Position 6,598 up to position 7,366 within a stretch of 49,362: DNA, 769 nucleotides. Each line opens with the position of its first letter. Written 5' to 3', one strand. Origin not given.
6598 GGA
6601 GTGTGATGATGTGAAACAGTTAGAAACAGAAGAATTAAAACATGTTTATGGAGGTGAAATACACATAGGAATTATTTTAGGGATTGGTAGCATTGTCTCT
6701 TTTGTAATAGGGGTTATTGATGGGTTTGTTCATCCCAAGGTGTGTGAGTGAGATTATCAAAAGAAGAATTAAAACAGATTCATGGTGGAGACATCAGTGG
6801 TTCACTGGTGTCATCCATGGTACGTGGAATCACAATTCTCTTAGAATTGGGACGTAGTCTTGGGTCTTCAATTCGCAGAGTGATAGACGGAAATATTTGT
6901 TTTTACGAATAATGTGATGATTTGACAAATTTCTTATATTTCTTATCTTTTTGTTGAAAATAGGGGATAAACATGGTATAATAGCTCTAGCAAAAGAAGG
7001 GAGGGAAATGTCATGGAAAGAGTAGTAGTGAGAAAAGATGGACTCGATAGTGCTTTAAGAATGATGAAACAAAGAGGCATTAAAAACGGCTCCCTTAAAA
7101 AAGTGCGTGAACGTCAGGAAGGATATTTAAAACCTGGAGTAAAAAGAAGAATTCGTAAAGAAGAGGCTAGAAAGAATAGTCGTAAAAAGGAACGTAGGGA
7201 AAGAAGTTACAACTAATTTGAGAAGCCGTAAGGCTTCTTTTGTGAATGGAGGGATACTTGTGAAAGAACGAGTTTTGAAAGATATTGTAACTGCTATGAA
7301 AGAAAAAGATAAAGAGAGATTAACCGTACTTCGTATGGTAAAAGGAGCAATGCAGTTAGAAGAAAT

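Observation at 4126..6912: Unlisted two-peptide double-glycine bacteriocin-like locus behind a C39-ABC exporter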

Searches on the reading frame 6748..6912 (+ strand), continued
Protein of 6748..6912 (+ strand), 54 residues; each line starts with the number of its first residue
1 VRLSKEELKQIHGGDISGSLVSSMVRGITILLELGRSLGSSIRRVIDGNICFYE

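Call 51: search_protein_families(library=ncbifam, proteins=[L016:5735-5875:+, L021:5832-5978:+, L022:3434-3586:+, L032:3158-3298:+, P0028, P0047, L022:3590-3757:+, L017:6147-6323:+, L021:6147-6293:+, L022:3745-3921:+], max_evalue=1)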
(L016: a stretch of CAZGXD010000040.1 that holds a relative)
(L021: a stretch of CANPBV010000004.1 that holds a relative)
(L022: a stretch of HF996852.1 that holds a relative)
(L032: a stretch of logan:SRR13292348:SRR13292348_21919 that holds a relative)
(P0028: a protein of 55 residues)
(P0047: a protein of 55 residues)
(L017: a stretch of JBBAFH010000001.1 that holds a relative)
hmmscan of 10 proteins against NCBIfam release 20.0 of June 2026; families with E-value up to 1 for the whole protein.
L016:5735-5875:+ (46 aa): 5 families
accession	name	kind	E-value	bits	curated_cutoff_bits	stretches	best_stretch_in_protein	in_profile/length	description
TIGR03949.1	bact_IIb_cerein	subfamily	2.6e-05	23.9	21.5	1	2-35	2-35/45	class IIb bacteriocin, lactobin A/cerein 7B family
NF046113.1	BLP_Lacticasei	subfamily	0.033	14.2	40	1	3-17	11-25/46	bacteriocin-like peptide, LSEI_2386 family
NF038392.1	div_DrpB_YedR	equivalog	0.035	14.4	50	1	6-44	47-85/86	cell division protein DrpB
NF033214.1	ComC_Streptocco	equivalog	0.047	13.3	50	1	3-17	12-26/41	competence-stimulating peptide ComC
NF038034.1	lactGbeta_entB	subfamily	0.11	12.7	37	1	4-37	1-23/38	lactococcin G-beta/enterocin 1071B family bacteriocin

L021:5832-5978:+ (48 aa): 2 families
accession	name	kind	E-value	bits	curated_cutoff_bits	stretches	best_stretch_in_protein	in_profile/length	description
TIGR01847.1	bacteriocin_sig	domain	0.024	15.3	15.7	1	1-15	1-15/15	bacteriocin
NF033383.2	induct_EntF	subfamily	0.042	14.2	35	1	1-18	2-19/40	EntF family bacteriocin induction factor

L022:3434-3586:+ (50 aa): 3 families
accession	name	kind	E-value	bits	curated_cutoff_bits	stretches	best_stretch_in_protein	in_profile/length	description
TIGR03949.1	bact_IIb_cerein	subfamily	1.2e-05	25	21.5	1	4-38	1-37/45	class IIb bacteriocin, lactobin A/cerein 7B family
NF038034.1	lactGbeta_entB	subfamily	0.013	15.7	37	1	7-42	1-36/38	lactococcin G-beta/enterocin 1071B family bacteriocin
TIGR01847.1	bacteriocin_sig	domain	0.017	15.7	15.7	1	5-18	2-15/15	bacteriocin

L032:3158-3298:+ (46 aa): 4 families
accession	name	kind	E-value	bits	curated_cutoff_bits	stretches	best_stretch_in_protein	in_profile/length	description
TIGR03949.1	bact_IIb_cerein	subfamily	0.00082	19.1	21.5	1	2-39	2-45/45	class IIb bacteriocin, lactobin A/cerein 7B family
NF033383.2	induct_EntF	subfamily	0.002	18.4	35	1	1-18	2-19/40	EntF family bacteriocin induction factor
TIGR01847.1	bacteriocin_sig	domain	0.0069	16.9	15.7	1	1-15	1-15/15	bacteriocin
NF038034.1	lactGbeta_entB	subfamily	0.14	12.4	37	1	4-39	1-36/38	lactococcin G-beta/enterocin 1071B family bacteriocin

P0028 (55 aa): 2 families
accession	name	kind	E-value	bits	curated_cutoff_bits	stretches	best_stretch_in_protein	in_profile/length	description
TIGR01847.1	bacteriocin_sig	domain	0.011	16.3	15.7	1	1-15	1-15/15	bacteriocin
TIGR03949.1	bact_IIb_cerein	subfamily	0.018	14.9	21.5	1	2-16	2-16/45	class IIb bacteriocin, lactobin A/cerein 7B family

P0047 (55 aa): 1 family
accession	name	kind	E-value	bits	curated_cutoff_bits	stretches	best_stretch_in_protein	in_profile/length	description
NF038035.1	lactGalph_entA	subfamily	0.18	11.9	37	0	30-41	14-25/35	lactococcin G-alpha/enterocin 1071A family bacteriocin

L022:3590-3757:+ (55 aa): 0 families

L017:6147-6323:+ (58 aa): 1 family
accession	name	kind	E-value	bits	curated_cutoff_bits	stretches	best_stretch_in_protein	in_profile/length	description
NF040912.1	SGM_5486_fam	subfamily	0.3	10.9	35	1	11-31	11-31/37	SGM_5486 family transporter-associated protein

L021:6147-6293:+ (48 aa): 0 families

L022:3745-3921:+ (58 aa): 0 families

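Call 66: search_protein_families(library=ncbifam, proteins=[L016:5283-5735:+, L017:5388-5837:+, L018:2074-2514:+, L020:5454-5858:+, L021:5396-5851:+, L022:2983-3447:+, L024:5407-5826:+, L025:5395-5850:+, L029:6391-6849:+, L015:4306-4719:+], max_evalue=0.1)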
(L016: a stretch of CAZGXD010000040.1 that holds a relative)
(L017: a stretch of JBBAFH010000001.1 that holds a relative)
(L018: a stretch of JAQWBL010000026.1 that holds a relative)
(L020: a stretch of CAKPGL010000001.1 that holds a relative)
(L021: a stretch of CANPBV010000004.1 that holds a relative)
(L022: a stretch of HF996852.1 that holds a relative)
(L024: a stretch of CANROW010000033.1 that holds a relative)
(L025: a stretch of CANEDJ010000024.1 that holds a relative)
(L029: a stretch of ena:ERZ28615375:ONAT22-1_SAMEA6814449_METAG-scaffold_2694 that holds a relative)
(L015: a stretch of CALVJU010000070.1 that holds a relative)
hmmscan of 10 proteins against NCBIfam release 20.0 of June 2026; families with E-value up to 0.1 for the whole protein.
L016:5283-5735:+ (150 aa): 0 families

L017:5388-5837:+ (149 aa): 2 families
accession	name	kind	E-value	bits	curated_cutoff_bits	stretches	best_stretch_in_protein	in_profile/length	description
NF047690.1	LIC20036_fam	subfamily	0.062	13.1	250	1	24-113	4-89/195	LIC20036 family protein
NF045999.1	MAG1140_fam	equivalog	0.063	13.4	35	1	16-142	6-126/126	MAG1140 family protein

L018:2074-2514:+ (146 aa): 0 families

L020:5454-5858:+ (134 aa): 0 families

L021:5396-5851:+ (151 aa): 2 families
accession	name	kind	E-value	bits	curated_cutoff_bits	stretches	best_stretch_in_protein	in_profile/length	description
TIGR03758.1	conj_TIGR03758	hypoth_equivalog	0.072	13.3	42.7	0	20-57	13-50/76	TIGR03758 family integrating conjugative element protein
NF045999.1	MAG1140_fam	equivalog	0.073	13.2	35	0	26-89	12-77/126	MAG1140 family protein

L022:2983-3447:+ (154 aa): 1 family
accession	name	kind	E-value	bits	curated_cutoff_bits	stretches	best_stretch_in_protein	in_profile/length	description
TIGR00659.1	TIGR00659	equivalog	0.048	13.2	249.7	1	21-65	20-63/226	CidB/LrgB family autolysis modulator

L024:5407-5826:+ (139 aa): 1 family
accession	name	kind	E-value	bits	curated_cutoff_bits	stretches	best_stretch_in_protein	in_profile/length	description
NF045999.1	MAG1140_fam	equivalog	4.8e-06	26.8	35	1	13-135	3-126/126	MAG1140 family protein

L025:5395-5850:+ (151 aa): 0 families

L029:6391-6849:+ (152 aa): 0 families

L015:4306-4719:+ (137 aa): 1 family
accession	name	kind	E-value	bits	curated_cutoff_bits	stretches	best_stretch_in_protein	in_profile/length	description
NF033218.1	anchor_AmaP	equivalog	0.008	16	55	1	3-42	38-77/166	alkaline shock response membrane anchor protein AmaP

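Call 70: search_dna_similar(query=window:6748-6912:+, collection=plasmids, mode=protein, max_evalue=0.01, max_rows=10)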
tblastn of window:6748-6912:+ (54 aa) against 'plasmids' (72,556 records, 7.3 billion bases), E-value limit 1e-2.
No match.

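Call 71: search_dna_similar(query=window:6748-6912:+, collection=phages, mode=protein, max_evalue=0.01, max_rows=10)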
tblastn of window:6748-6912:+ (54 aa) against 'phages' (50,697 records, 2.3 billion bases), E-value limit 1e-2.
No match.

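Call 78: predict_structure(protein=P0105)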
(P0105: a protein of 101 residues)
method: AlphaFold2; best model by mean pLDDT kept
length: 101 residues; sequences in the alignment: 1
mean_pLDDT: 66.7   pTM: 0.47
mean pLDDT of the five models: 66.7, 62.8, 62.1, 55.8, 40.5
residues with pLDDT >= 90: 0; 70-90: 46; 50-70: 39; < 50: 16
segments of 3 or more residues with pLDDT < 50: 44-51
pLDDT, mean of each block of 10 residues (from residue 1): 50 60 80 80 47 53 64 80 86 70 42
secondary structure, 60 per line:
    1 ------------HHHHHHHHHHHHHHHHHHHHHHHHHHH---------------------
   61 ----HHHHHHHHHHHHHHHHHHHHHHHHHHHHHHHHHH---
elements in order: H13-39 H65-98

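Call 86: search_protein_families(library=pfam, alignment_id=A9, max_evalue=0.1)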
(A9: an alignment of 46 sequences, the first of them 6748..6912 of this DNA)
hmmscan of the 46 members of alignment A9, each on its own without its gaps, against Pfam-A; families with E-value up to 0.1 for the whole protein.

A. member 1, window:6748-6912:+ (54 aa): 1 family
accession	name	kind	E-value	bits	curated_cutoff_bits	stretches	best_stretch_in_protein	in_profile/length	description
PF10439.15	Bacteriocin_IIc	-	0.024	15.1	27.1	1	3-28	7-32/59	Bacteriocin class II with double-glycine leader peptide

B. families by the number of members that match (of 46 scanned): 5 families
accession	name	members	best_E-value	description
PF10439.15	Bacteriocin_IIc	10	0.0084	Bacteriocin class II with double-glycine leader peptide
PF03047.20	ComC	3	0.012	COMC family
PF02416.21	TatA_B_E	3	0.067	mttA/Hcf106 family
PF13153.11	DUF3985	1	0.017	Protein of unknown function (DUF3985)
PF04604.19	L_biotic_typeA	1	0.02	Type-A lantibiotic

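Call 87: search_protein_families(library=ncbifam, alignment_id=A9, max_evalue=0.1)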
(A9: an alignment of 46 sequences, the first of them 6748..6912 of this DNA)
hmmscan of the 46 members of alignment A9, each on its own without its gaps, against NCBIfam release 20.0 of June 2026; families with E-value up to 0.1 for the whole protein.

A. member 1, window:6748-6912:+ (54 aa): 1 family
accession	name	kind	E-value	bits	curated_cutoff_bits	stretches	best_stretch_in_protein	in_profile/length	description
NF047798.1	leader_Chryseo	domain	0.001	19.2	23.5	1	3-14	7-18/18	bacteriocin-like protein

B. families by the number of members that match (of 46 scanned): 17 families
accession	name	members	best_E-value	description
TIGR01847.1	bacteriocin_sig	17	0.00031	bacteriocin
TIGR03949.1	bact_IIb_cerein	11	0.00058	class IIb bacteriocin, lactobin A/cerein 7B family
NF038034.1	lactGbeta_entB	9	0.00018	lactococcin G-beta/enterocin 1071B family bacteriocin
NF047798.1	leader_Chryseo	6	0.001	bacteriocin-like protein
NF038035.1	lactGalph_entA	6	0.0068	lactococcin G-alpha/enterocin 1071A family bacteriocin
NF009381.0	PRK12740.1-5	4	0.0087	elongation factor G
NF058620.1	EFG2_Bacteroid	2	0.0087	elongation factor G2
NF033772.1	pheromone_VP1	2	0.034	peptide pheromone VP1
NF033383.2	induct_EntF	2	0.049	EntF family bacteriocin induction factor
TIGR04149.1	GG_sam_targ_CFB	1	0.034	TIGR04149 family rSAM-modified RiPP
NF045747.1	MPN313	1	0.035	MPN313 family protein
NF008133.1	PRK10881.1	1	0.042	Ni/Fe-hydrogenase cytochrome b subunit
NF046113.1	BLP_Lacticasei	1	0.074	bacteriocin-like peptide, LSEI_2386 family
NF033214.1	ComC_Streptocco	1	0.08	competence-stimulating peptide ComC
NF001662.0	PRK00431.1-3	1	0.084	[protein ADP-ribosylglutamate] hydrolase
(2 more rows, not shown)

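Call 90: find_encoding_contigs(protein=P0118, flank=6000, max_places=2)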
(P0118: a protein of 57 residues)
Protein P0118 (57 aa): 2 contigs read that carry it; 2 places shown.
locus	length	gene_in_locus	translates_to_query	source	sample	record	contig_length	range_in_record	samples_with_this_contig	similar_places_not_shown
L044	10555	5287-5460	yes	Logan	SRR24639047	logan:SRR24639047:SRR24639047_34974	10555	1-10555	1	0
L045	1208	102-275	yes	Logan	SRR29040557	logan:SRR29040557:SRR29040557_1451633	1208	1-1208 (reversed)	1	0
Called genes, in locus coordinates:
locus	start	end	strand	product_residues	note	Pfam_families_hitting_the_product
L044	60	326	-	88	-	-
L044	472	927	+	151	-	PF04138:GtrA_DPMS_TM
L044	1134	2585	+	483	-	PF13328:HD_4, PF01966:HD, PF04607:RelA_SpoT, PF02824:TGS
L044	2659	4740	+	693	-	PF03412:Peptidase_C39, PF00664:ABC_membrane, PF00005:ABC_tran, PF20720:nSTAND3 (weak)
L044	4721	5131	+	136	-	-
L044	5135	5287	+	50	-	-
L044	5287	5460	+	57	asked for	-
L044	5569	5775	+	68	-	PF01165:Ribosomal_S21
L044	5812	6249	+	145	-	PF09424:YqeY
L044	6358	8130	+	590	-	PF00746:Gram_pos_anchor (faint)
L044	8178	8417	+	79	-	PF07873:YabP (weak)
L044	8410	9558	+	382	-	PF06898:YqfD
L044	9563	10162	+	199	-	PF04892:VanZ-LLP1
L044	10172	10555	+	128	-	?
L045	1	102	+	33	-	?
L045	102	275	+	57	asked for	-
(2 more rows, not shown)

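Call 91: find_encoding_contigs(protein=P0065, flank=6000, max_places=2)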
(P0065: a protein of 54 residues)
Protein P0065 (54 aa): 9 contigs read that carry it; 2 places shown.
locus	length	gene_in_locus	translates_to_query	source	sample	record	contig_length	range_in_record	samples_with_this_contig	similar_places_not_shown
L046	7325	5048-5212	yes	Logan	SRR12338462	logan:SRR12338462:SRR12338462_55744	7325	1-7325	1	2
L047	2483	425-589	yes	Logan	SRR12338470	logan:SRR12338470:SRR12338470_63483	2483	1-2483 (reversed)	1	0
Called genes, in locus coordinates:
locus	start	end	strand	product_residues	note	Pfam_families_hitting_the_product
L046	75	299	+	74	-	-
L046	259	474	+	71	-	-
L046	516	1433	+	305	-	-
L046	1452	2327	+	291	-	-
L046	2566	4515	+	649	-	PF03412:Peptidase_C39, PF05673:DUF815 (faint), PF00664:ABC_membrane, PF00005:ABC_tran, PF02463:SMC_N (weak)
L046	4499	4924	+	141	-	-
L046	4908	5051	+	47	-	-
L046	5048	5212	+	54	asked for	-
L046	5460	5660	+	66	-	PF01165:Ribosomal_S21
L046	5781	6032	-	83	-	-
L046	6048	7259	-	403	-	PF14319:Zn_Tnp_IS91, PF04986:Y2_Tnp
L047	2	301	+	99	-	?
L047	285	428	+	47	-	-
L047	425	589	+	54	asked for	-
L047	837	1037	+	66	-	PF01165:Ribosomal_S21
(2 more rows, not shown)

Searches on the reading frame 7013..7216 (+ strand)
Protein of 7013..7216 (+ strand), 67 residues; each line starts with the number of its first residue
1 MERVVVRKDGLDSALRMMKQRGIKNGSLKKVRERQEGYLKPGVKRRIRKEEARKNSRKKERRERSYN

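Call 3: search_protein_families(library=pfam, proteins=[window:7013-7216:+], max_evalue=1)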
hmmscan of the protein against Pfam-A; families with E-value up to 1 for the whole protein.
window:7013-7216:+ (67 aa): 1 family
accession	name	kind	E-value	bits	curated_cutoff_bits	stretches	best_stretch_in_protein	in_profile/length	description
PF01165.25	Ribosomal_S21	-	1.9e-09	37.6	27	1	4-55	2-53/55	Ribosomal protein S21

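Call 46: find_encoding_contigs(protein=window:7013-7216:+, flank=5000, max_places=10)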
Protein window:7013-7216:+ (67 aa): 23 contigs read that carry it; 10 places shown.
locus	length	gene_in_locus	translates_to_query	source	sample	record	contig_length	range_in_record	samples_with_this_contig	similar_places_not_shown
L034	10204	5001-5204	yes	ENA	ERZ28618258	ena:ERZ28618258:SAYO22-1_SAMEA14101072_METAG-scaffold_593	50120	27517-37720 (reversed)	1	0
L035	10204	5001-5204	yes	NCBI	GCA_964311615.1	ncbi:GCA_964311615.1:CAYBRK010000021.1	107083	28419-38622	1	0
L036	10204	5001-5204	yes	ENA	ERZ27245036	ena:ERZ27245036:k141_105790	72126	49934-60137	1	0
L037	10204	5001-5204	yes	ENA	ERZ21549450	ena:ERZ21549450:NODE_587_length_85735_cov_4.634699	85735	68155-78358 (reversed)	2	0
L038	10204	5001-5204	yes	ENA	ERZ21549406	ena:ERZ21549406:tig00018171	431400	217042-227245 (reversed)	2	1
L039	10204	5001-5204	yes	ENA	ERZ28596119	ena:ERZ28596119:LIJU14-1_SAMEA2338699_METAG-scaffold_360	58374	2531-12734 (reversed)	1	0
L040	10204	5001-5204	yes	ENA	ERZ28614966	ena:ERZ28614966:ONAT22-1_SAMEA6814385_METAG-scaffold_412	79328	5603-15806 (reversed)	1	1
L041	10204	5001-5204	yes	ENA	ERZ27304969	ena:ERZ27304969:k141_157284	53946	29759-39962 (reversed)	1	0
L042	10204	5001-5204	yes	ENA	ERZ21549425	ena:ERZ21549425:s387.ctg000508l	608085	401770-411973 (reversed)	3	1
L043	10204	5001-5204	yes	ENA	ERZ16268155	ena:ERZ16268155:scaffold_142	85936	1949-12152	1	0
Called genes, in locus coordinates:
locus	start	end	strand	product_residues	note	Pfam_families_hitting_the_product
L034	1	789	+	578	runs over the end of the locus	PF07973:tRNA_SAD, PF00587:tRNA-synt_2b, PF03129:HGTP_anticodon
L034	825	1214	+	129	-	PF14071:YlbD_coat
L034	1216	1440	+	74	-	PF14003:YlbE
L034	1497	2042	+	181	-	PF03602:Cons_hypoth95, PF05175:MTS (faint), PF02086:MethyltransfD12 (faint), PF09445:Methyltransf_15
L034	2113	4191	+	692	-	PF03412:Peptidase_C39, PF00005:ABC_tran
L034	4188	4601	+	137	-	-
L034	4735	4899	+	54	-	-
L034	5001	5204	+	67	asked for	PF01165:Ribosomal_S21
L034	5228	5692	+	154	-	PF09424:YqeY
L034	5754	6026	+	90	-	-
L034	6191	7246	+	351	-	PF00318:Ribosomal_S2, PF07498:Rho_N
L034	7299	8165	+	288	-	PF25025:EF-Ts_N (weak), PF00889:EF_TS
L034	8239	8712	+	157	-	-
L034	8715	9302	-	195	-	PF01205:Impact_N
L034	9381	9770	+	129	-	-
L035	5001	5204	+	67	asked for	PF01165:Ribosomal_S21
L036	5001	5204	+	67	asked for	PF01165:Ribosomal_S21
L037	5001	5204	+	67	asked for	PF01165:Ribosomal_S21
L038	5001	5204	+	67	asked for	PF01165:Ribosomal_S21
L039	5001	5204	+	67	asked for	PF01165:Ribosomal_S21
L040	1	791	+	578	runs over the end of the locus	PF07973:tRNA_SAD, PF00587:tRNA-synt_2b, PF03129:HGTP_anticodon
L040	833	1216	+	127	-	PF14071:YlbD_coat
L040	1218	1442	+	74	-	PF14003:YlbE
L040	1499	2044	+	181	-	PF03602:Cons_hypoth95, PF05175:MTS (faint), PF09445:Methyltransf_15, PF13847:Methyltransf_31 (weak)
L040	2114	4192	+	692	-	PF03412:Peptidase_C39, PF00005:ABC_tran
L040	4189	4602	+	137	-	-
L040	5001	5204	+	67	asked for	PF01165:Ribosomal_S21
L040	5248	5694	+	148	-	PF09424:YqeY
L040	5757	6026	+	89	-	-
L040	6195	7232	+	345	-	PF00318:Ribosomal_S2, PF07498:Rho_N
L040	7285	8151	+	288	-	PF25025:EF-Ts_N (weak), PF00889:EF_TS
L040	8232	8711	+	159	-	-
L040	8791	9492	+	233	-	-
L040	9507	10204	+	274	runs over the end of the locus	-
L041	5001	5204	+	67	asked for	PF01165:Ribosomal_S21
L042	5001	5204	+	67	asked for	PF01165:Ribosomal_S21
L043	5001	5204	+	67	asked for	PF01165:Ribosomal_S21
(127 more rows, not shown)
